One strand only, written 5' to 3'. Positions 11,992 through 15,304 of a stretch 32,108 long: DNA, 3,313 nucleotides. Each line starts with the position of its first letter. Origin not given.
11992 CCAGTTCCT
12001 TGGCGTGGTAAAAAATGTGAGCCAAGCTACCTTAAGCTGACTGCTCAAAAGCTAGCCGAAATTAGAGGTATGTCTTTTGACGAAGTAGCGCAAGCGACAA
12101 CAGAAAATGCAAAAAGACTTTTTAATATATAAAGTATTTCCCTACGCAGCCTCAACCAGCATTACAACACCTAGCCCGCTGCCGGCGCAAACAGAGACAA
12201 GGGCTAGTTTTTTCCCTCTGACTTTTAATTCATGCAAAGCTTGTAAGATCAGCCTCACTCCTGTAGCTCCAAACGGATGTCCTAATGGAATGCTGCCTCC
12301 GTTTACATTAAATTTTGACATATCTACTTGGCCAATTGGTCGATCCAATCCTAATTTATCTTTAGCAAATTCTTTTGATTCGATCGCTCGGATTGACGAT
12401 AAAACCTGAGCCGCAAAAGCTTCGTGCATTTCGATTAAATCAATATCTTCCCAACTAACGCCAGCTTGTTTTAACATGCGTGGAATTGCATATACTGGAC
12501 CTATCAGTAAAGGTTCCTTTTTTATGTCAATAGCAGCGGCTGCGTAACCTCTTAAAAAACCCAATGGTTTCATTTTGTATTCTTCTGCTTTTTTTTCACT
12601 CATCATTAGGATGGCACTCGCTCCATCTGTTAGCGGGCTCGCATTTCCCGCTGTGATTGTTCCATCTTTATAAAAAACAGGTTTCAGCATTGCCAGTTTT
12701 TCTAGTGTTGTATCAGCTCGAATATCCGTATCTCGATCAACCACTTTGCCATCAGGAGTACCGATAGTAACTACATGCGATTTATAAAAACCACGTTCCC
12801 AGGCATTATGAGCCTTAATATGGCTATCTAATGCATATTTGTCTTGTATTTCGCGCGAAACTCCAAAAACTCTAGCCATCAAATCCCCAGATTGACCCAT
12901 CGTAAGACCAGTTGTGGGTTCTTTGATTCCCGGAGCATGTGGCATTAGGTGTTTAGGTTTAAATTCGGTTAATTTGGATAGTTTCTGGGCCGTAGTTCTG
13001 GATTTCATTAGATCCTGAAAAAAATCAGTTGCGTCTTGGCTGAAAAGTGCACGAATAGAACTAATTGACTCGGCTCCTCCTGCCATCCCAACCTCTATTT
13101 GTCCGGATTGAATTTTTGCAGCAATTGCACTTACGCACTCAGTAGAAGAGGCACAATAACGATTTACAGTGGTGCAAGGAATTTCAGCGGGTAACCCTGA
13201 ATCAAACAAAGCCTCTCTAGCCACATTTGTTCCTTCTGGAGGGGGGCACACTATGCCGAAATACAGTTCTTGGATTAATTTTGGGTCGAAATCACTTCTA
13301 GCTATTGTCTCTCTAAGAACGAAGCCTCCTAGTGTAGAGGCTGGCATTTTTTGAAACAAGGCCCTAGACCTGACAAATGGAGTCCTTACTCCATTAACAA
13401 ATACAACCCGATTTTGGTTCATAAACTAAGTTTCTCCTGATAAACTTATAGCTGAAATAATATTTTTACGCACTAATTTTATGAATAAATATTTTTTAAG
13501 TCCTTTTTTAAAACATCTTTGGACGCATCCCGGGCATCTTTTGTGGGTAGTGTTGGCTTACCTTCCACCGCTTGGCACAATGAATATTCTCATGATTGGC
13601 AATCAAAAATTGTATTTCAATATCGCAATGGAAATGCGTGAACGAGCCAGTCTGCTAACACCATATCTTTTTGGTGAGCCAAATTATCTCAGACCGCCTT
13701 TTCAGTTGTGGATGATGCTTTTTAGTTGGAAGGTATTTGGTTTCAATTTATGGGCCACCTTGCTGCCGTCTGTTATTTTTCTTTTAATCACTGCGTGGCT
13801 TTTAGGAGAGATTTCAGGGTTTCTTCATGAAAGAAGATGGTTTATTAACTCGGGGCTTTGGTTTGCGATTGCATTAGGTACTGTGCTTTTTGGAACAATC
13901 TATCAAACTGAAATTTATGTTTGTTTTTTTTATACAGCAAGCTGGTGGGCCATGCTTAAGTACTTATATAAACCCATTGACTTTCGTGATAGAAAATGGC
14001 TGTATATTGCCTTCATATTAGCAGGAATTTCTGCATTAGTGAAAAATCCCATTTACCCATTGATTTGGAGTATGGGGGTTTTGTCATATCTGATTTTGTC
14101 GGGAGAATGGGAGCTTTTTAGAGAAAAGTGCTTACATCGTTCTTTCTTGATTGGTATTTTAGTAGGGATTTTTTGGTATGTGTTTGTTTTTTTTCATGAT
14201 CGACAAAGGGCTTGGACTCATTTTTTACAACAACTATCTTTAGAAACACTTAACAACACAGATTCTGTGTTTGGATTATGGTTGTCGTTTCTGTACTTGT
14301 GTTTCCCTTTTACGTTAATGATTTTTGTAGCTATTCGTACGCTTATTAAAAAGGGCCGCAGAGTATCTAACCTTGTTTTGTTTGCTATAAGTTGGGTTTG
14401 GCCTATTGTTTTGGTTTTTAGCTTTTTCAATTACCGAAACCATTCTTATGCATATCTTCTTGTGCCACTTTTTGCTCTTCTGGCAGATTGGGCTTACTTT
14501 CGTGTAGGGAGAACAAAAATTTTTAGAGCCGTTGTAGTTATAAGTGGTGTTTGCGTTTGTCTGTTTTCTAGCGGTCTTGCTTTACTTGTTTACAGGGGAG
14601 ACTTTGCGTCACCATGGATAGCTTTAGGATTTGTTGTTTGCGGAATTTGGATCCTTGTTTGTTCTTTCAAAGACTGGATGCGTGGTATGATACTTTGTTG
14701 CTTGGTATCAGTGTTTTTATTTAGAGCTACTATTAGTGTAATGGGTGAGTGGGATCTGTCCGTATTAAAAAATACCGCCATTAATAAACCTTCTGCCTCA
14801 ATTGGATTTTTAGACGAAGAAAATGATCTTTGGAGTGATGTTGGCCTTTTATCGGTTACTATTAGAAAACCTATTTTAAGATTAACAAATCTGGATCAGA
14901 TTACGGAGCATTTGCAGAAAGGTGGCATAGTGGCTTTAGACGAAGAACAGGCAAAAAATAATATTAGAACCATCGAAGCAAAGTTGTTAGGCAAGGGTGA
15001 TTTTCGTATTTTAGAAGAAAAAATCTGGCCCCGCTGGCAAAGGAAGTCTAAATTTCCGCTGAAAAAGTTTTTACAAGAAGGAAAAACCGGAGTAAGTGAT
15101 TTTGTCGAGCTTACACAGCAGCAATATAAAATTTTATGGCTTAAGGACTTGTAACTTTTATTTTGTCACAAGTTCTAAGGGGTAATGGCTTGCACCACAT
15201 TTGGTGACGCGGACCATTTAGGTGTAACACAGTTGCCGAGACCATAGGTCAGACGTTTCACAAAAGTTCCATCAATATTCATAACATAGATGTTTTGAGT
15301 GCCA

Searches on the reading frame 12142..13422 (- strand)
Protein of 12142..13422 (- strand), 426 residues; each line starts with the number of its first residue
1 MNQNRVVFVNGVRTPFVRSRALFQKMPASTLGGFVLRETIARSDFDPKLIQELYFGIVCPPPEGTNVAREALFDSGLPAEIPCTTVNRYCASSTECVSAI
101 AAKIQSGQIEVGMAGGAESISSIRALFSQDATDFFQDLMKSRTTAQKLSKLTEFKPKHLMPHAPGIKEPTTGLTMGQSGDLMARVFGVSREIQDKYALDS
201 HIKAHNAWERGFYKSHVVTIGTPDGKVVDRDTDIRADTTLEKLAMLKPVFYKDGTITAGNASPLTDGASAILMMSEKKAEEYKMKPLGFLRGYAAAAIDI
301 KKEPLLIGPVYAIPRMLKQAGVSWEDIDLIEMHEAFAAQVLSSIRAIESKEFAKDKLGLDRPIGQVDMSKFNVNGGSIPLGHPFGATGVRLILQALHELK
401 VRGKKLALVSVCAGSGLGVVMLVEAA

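Call 61: search_protein_families(library=pfam, proteins=[window:12142-13422:-], max_evalue=0.01)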
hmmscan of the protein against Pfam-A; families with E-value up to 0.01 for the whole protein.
window:12142-13422:- (426 aa): 3 families
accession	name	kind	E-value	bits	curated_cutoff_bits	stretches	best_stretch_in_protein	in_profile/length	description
PF00108.29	Thiolase_N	-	1.2e-65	221.9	26.4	1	6-277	1-260/260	Thiolase, N-terminal domain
PF02803.24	Thiolase_C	-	3.1e-37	127.4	27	1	285-424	2-122/123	Thiolase, C-terminal domain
PF22691.2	Thiolase_C_1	-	0.00087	19.5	28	1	312-404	23-115/144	Thiolase C-terminal domain-like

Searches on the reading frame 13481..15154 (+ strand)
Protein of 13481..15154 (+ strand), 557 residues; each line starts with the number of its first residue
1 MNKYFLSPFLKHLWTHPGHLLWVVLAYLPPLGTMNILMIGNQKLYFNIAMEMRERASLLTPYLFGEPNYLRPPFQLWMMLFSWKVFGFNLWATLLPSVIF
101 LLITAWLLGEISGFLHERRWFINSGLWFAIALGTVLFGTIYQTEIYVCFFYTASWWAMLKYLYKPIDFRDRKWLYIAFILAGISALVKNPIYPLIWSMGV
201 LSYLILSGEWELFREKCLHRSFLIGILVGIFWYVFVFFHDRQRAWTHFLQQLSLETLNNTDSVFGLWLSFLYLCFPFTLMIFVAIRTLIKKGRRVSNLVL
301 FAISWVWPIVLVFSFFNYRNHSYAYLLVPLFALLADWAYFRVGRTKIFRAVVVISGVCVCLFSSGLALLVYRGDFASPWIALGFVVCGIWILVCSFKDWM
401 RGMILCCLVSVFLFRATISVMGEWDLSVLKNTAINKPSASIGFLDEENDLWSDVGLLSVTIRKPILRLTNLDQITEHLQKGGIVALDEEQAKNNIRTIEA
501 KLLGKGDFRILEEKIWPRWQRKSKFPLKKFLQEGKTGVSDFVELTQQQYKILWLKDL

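Call 61: search_protein_families(library=pfam, proteins=[window:13481-15154:+], max_evalue=0.01)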
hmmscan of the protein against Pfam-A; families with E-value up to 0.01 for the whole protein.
window:13481-15154:+ (557 aa): 1 family
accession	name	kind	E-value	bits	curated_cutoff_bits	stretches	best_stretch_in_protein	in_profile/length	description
PF13231.12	PMT_2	-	3e-12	47.5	26.1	1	71-228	2-153/160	Dolichyl-phosphate-mannose-protein mannosyltransferase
